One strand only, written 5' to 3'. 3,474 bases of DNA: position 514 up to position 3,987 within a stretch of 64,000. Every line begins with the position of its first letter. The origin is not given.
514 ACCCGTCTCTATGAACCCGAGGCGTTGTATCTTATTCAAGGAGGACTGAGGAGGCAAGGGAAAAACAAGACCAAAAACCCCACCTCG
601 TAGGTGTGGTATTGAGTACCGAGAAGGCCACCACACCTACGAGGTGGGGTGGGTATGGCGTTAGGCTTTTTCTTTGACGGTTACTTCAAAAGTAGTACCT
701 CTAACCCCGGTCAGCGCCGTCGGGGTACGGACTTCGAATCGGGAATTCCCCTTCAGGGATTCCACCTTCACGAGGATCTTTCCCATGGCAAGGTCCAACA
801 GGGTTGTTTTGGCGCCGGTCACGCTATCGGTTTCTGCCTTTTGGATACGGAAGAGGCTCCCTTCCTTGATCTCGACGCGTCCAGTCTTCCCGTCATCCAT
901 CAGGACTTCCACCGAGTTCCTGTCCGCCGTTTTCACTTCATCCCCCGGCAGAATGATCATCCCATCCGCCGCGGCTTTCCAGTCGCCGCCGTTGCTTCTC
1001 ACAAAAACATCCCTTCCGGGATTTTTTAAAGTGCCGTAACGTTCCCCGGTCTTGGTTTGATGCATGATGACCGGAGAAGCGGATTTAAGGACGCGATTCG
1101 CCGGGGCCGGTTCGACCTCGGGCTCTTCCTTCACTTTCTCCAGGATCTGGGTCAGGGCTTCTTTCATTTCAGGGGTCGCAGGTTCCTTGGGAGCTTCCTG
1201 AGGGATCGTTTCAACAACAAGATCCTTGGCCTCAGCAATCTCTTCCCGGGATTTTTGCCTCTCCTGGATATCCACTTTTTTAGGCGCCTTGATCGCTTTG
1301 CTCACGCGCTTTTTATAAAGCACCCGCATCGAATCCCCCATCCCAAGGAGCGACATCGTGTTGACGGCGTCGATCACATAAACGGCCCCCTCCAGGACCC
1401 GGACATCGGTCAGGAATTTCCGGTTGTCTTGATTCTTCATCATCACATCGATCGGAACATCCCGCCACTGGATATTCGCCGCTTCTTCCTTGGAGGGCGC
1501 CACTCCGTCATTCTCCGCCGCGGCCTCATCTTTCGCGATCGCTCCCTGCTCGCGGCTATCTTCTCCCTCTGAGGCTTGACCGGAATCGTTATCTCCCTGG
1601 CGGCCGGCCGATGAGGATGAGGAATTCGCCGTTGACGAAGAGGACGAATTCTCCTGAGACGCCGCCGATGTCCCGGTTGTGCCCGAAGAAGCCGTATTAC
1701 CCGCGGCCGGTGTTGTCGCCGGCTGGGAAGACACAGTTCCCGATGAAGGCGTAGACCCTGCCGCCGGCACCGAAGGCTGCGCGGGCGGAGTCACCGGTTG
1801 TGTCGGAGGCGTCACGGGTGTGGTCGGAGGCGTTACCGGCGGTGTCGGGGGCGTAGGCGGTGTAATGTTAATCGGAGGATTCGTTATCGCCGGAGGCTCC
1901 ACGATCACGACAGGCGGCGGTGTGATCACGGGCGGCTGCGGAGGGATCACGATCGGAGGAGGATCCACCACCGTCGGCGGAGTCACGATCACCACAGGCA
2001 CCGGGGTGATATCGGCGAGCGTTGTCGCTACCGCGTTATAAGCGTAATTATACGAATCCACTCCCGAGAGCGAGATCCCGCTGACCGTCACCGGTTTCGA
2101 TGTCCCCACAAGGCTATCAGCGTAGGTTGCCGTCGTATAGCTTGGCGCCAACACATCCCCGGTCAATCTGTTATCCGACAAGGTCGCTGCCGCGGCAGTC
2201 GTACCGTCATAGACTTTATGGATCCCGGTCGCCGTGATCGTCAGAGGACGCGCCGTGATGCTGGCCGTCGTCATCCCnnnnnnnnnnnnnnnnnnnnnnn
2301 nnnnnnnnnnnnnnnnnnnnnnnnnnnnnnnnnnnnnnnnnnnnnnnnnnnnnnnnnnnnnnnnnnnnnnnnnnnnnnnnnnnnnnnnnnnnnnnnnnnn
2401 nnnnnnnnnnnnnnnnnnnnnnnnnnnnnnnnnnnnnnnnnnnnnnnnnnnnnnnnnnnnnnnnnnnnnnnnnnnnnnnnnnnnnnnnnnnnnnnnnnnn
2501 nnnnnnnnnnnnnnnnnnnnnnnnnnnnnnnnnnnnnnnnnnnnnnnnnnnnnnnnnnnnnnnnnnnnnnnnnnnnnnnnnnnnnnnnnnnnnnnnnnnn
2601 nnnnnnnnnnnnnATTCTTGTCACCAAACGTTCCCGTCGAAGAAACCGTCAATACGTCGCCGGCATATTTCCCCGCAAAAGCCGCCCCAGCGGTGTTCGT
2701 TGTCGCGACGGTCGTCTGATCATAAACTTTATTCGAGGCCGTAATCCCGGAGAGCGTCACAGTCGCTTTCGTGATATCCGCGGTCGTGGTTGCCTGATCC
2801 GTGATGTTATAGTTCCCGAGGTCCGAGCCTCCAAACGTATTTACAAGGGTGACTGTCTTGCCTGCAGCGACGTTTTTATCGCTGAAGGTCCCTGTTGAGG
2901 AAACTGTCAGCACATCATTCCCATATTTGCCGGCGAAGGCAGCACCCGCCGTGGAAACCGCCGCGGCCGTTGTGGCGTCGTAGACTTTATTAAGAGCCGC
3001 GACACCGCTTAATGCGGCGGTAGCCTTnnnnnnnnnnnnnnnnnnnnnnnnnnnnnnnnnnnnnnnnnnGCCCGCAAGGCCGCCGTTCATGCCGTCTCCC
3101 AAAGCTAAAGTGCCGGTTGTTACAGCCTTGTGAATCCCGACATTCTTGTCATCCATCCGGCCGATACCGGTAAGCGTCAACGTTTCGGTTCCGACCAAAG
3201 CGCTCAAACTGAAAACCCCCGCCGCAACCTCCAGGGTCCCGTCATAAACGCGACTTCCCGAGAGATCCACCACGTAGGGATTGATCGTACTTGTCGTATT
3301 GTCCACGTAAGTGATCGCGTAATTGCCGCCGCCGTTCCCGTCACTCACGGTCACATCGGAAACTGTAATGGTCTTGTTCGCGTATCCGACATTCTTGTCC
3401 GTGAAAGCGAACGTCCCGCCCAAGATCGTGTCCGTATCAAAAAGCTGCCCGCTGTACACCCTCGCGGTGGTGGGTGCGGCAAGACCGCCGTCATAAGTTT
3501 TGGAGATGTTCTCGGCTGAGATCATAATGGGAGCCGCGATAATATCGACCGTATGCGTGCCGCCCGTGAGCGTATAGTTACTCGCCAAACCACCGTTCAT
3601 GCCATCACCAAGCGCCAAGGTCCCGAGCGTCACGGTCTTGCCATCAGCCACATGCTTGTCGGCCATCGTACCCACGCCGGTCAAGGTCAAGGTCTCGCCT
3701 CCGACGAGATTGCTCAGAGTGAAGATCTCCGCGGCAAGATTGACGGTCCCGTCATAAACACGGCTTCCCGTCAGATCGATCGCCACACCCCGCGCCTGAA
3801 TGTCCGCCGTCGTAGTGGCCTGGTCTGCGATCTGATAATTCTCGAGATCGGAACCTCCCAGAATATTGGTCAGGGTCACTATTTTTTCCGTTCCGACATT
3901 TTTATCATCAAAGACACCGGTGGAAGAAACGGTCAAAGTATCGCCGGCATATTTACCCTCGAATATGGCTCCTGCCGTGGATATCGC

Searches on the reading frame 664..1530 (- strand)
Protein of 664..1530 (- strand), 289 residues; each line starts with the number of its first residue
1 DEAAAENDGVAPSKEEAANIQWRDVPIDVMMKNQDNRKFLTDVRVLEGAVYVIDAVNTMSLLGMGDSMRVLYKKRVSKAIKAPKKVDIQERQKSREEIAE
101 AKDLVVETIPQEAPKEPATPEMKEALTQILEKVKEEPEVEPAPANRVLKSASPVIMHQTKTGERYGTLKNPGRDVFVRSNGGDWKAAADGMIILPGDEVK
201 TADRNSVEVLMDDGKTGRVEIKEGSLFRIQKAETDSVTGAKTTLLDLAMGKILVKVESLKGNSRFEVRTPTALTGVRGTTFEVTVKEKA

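Call 35: find_related_loci(query=A1, collection=genome_contigs, flank=10000)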
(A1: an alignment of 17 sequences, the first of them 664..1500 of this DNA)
Query A1 (279 aa) in genome_contigs; peptide patterns used: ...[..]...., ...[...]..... (x = any residue, [..] = any of these).
113 stretches matched a pattern; 27 encode a relative of the query (tblastn E <= 1e-3); 27 distinct loci.
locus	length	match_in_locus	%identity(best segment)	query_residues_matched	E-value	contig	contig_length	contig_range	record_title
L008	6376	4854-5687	67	2-279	1e-122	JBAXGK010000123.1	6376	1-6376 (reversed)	MAG: Candidatus Omnitrophota bacterium isolate ELA295 MAG295_123, whole genome shotgun sequence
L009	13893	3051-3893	64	2-279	2e-111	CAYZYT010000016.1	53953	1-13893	MAG TPA_asm: uncultured bacterium isolate SRP272421_co2_334 genome assembly, contig: NODE_967_length_53953_cov_12.638131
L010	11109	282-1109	62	2-279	5e-106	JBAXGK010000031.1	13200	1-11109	MAG: Candidatus Omnitrophota bacterium isolate ELA295 MAG295_31, whole genome shotgun sequence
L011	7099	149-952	63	2-279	3e-103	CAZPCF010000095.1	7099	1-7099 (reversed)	MAG TPA_asm: uncultured bacterium isolate SRP178699_co1_136 genome assembly, contig: NODE_15238_length_7099_cov_4.610023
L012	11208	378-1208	57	1-278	1e-100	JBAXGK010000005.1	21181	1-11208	MAG: Candidatus Omnitrophota bacterium isolate ELA295 MAG295_5, whole genome shotgun sequence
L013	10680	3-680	67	47-279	7e-99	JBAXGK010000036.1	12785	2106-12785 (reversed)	MAG: Candidatus Omnitrophota bacterium isolate ELA295 MAG295_36, whole genome shotgun sequence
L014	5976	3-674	69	47-279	8e-94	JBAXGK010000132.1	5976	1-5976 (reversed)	MAG: Candidatus Omnitrophota bacterium isolate ELA295 MAG295_132, whole genome shotgun sequence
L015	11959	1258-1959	54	2-279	3e-86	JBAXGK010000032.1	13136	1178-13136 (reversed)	MAG: Candidatus Omnitrophota bacterium isolate ELA295 MAG295_32, whole genome shotgun sequence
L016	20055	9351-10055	48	11-277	7e-73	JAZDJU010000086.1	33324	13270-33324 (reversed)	MAG: Candidatus Omnitrophota bacterium isolate MEGAHIT-group-0.500 k141_12288205, whole genome shotgun sequence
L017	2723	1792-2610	48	20-278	1e-72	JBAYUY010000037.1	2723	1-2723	MAG: Candidatus Shapirobacteria bacterium isolate SO_2016_LW3_47 scaffold78130_LW162_2016, whole genome shotgun sequence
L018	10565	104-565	75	125-279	3e-71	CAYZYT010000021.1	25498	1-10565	MAG TPA_asm: uncultured bacterium isolate SRP272421_co2_334 genome assembly, contig: NODE_4910_length_25498_cov_13.99496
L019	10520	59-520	74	125-279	1e-70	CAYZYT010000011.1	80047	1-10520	MAG TPA_asm: uncultured bacterium isolate SRP272421_co2_334 genome assembly, contig: NODE_383_length_80047_cov_13.305368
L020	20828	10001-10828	48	24-278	1e-70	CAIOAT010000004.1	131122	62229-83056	MAG: Candidatus Omnitrophica bacterium isolate AM-2014-D6_bin-627 genome assembly, contig: bin-627:04/50, whole genome s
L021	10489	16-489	75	123-279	4e-70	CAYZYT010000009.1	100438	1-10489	MAG TPA_asm: uncultured bacterium isolate SRP272421_co2_334 genome assembly, contig: NODE_199_length_100438_cov_13.02545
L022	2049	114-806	52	28-279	2e-69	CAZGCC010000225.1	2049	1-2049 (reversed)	MAG TPA_asm: uncultured bacterium isolate binchicken_co113_1 genome assembly, contig: NODE_65566_length_2049_cov_5.63841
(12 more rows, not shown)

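Call 77: search_solved_structures(query=window:664-1530:-, max_evalue=1)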
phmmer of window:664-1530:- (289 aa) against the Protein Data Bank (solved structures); distinct sequences matched with E-value up to 1: 0.

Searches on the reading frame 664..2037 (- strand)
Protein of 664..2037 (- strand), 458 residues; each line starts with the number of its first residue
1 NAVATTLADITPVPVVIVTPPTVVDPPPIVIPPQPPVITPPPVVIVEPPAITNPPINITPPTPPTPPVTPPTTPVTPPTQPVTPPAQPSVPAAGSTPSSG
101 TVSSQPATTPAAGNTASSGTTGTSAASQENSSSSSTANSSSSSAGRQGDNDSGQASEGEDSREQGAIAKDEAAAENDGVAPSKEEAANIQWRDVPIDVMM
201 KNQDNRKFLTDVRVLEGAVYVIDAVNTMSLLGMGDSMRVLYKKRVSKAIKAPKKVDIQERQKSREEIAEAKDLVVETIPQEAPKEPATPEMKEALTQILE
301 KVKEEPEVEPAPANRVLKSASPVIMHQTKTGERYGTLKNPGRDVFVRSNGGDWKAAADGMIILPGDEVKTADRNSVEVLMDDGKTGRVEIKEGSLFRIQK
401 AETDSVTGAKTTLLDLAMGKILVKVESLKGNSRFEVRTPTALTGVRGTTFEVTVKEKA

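Call 19: find_related_loci(query=window:664-2037:-, collection=genome_contigs, flank=10000)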
Query window:664-2037:- (458 aa) in genome_contigs; peptide patterns used: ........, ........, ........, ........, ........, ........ (x = any residue, [..] = any of these).
275 stretches matched a pattern, but none encodes a relative of the query by tblastn (E <= 1e-3).

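Call 20: find_homologous_proteins(query=window:664-2037:-, max_evalue=0.001)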
Query window:664-2037:- (458 aa): 20 proteins with E <= 0.001 among 8000 candidates.
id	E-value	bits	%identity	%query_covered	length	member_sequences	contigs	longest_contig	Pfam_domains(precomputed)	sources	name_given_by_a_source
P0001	6.6e-174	597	85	74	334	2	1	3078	PF04773.19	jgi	jgi:hypothetical protein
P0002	1.5e-117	411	54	86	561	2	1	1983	PF04773.19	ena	-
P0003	3.6e-107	377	51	94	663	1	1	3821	PF04773.19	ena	-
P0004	9.2e-106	373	67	61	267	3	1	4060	PF04773.19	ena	-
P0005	1.0e-97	346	53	76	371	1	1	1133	PF04773.19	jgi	jgi:hypothetical protein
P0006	1.2e-97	346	60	63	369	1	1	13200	PF04773.19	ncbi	ncbi:MAG: FecR domain-containing protein, partial [Candidatus Omnitrophota bacterium]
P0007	5.7e-96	340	48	97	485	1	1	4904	PF04773.19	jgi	-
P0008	7.5e-92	327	53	72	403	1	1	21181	PF04773.19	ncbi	ncbi:MAG: FecR domain-containing protein, partial [Candidatus Omnitrophota bacterium]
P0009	2.4e-91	325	59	62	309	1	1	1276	PF04773.19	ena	-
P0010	1.7e-74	270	55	57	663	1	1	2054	PF04773.19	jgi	-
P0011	1.6e-71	260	47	62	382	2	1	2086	PF04773.19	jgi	jgi:hypothetical protein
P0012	1.2e-70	257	44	73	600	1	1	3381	PF04773.19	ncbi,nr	ncbi:MAG: FecR family protein, partial [Candidatus Omnitrophica bacterium]|nr:FecR family protein [C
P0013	9.9e-63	231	55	54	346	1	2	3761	PF04773.19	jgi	jgi:hypothetical protein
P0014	2.1e-62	230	52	60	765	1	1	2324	PF04773.19,PF07581.18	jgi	jgi:hypothetical protein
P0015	3.8e-57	213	49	55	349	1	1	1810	PF04773.19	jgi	jgi:hypothetical protein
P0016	5.7e-53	199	43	58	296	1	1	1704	PF04773.19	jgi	jgi:ferric-dicitrate binding protein FerR (iron transport regulator)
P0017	1.7e-51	194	68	27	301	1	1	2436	PF04773.19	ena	-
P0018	1.8e-51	194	47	55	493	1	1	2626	PF04773.19,PF07581.18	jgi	jgi:hypothetical protein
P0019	1.5e-50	191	41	55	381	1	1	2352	PF04773.19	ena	-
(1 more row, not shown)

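Call 21: find_encoding_contigs(protein=P0008, flank=10000, max_places=4)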
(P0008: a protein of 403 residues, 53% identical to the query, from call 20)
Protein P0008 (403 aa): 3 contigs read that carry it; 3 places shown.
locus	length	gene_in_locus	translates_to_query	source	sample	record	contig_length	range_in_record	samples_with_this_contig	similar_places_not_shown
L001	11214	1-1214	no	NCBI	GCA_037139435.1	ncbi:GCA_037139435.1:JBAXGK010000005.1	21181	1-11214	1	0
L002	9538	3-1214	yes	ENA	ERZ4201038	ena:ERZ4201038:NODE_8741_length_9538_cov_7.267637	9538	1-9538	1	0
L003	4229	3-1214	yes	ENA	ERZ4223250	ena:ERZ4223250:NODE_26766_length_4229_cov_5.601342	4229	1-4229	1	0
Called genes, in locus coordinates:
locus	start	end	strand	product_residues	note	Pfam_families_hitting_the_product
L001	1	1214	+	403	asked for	PF04773:FecR (weak)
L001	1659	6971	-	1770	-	PF01841:Transglut_core (faint)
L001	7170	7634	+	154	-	PF11149:DUF2924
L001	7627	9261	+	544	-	PF00239:Resolvase, PF07508:Recombinase, PF13408:Zn_ribbon_recom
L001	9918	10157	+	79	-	-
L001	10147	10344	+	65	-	-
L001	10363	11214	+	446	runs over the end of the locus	PF00535:Glycos_transf_2, PF13641:Glyco_tranf_2_3, PF13632:Glyco_trans_2_3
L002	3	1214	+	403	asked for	PF04773:FecR (weak)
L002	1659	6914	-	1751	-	PF01841:Transglut_core (faint)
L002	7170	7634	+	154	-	PF11149:DUF2924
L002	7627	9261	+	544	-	PF00239:Resolvase, PF07508:Recombinase, PF13408:Zn_ribbon_recom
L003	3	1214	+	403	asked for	PF04773:FecR (weak)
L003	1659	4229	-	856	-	?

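Call 22: find_encoding_contigs(protein=P0006, flank=10000, max_places=4)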
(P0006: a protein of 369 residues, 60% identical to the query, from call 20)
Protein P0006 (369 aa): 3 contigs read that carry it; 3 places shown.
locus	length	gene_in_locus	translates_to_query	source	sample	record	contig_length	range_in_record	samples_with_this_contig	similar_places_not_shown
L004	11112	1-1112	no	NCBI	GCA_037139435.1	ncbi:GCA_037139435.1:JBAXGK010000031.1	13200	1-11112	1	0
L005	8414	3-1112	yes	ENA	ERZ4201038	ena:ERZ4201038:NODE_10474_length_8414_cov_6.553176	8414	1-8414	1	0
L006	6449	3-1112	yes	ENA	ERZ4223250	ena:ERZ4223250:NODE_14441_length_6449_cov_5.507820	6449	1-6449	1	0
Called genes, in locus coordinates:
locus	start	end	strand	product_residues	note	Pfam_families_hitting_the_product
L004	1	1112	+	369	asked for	PF04773:FecR (weak)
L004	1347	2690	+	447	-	PF00135:COesterase, PF00756:Esterase (faint), PF02129:Peptidase_S15 (weak), PF02230:Abhydrolase_2 (faint), PF20434:BD-FAE, PF00561:Abhydrolase_1 (weak), PF07859:Abhydrolase_3, PF12146:Hydrolase_4 (faint), +1 more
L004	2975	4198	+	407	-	PF22451:NirdL-like_HTH, PF17805:AsnC_trans_reg2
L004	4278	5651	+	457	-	PF01964:ThiC_Rad_SAM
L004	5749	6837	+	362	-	PF04551:GcpE, PF26540:GcpE_C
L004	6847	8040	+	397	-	PF04055:Radical_SAM, PF19288:CofH_C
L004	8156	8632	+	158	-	PF03449:GreA_GreB_N, PF01272:GreA_GreB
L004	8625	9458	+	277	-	PF06691:DUF1189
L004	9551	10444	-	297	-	PF00892:EamA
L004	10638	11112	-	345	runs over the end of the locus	PF08240:ADH_N, PF00107:ADH_zinc_N, PF13602:ADH_zinc_N_2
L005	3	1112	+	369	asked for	PF04773:FecR (weak)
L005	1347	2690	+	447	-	PF00135:COesterase, PF00756:Esterase (faint), PF02129:Peptidase_S15 (weak), PF02230:Abhydrolase_2 (faint), PF20434:BD-FAE, PF00561:Abhydrolase_1 (weak), PF07859:Abhydrolase_3, PF00326:Peptidase_S9 (weak), +1 more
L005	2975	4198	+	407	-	PF22451:NirdL-like_HTH, PF17805:AsnC_trans_reg2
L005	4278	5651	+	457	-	PF01964:ThiC_Rad_SAM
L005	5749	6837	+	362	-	PF04551:GcpE, PF26540:GcpE_C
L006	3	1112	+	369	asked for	PF04773:FecR (weak)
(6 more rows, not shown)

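Call 23: find_encoding_contigs(protein=P0001, flank=10000, max_places=4)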
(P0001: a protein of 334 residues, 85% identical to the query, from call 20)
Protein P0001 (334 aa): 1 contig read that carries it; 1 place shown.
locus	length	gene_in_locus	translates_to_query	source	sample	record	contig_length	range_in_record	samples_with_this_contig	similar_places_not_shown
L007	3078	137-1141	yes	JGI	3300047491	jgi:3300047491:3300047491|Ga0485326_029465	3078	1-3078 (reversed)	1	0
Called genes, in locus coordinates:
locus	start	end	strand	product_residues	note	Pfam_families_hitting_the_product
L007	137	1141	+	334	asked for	PF04773:FecR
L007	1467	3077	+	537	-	?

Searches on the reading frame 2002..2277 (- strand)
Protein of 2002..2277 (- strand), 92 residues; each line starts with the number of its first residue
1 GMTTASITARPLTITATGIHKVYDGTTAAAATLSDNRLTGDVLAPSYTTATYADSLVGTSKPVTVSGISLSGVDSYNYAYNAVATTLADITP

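Call 65: search_protein_families(library=pfam, proteins=[window:2002-2277:-], max_evalue=10)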
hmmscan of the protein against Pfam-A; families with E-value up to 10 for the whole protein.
window:2002-2277:- (92 aa): 1 family
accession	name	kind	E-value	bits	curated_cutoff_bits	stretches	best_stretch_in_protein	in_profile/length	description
PF18657.6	YDG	-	4.2e-16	59.4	25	1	8-80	1-80/85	YDG domain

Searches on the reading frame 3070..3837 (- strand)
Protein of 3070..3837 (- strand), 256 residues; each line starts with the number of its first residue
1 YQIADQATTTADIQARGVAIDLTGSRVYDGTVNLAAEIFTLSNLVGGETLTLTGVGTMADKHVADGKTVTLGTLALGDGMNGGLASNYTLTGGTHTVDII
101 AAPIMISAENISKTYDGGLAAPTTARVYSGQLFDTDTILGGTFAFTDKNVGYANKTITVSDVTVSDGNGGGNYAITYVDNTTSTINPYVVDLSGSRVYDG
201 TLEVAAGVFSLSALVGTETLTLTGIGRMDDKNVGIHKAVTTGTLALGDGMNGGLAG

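Call 41: find_related_loci(query=window:3070-3837:-, collection=metagenome_contigs, flank=10000)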
Query window:3070-3837:- (256 aa) in metagenome_contigs; peptide patterns used: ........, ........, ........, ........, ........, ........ (x = any residue, [..] = any of these).
271 stretches matched a pattern; 74 encode a relative of the query (tblastn E <= 1e-3); 69 distinct loci.
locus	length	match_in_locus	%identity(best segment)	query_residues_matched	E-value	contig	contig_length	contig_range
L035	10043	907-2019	61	20-255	3e-84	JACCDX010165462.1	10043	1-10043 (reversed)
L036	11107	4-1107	59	8-255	2e-84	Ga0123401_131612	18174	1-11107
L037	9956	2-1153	63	20-255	7e-80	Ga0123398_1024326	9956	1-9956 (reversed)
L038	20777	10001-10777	56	1-255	1e-73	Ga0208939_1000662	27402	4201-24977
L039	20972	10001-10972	53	1-255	1e-68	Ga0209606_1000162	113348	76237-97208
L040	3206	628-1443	49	5-255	2e-60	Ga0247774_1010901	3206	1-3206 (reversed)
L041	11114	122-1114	50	20-256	1e-55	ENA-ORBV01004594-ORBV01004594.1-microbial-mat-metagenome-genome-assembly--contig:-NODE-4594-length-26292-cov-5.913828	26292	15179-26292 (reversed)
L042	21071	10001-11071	46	1-253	1e-53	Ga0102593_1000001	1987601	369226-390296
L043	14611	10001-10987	46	1-253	8e-54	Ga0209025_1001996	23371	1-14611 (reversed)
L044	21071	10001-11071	46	1-255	1e-53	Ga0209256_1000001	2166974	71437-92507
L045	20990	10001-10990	48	19-256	4e-53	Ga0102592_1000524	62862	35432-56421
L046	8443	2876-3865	48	19-256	5e-53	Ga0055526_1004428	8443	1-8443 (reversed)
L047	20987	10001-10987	46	1-253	5e-53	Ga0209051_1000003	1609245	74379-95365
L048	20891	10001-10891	48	19-253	1e-51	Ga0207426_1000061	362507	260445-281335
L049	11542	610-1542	47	1-247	7e-51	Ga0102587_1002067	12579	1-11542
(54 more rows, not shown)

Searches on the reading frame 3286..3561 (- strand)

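Call 65: search_protein_families(library=pfam, proteins=[window:3286-3561:-], max_evalue=10)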
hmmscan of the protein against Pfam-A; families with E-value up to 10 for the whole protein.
window:3286-3561:- (92 aa): 1 family
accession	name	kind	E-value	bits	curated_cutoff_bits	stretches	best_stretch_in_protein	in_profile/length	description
PF18657.6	YDG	-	2e-12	47.6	25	1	14-85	7-82/85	YDG domain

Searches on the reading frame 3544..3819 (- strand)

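Call 65: search_protein_families(library=pfam, proteins=[window:3544-3819:-], max_evalue=10)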
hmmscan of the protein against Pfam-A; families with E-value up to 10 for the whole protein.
window:3544-3819:- (92 aa): 1 family
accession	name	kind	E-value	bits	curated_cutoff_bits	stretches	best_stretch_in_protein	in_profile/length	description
PF18657.6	YDG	-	7e-12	45.9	25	1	16-85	11-81/85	YDG domain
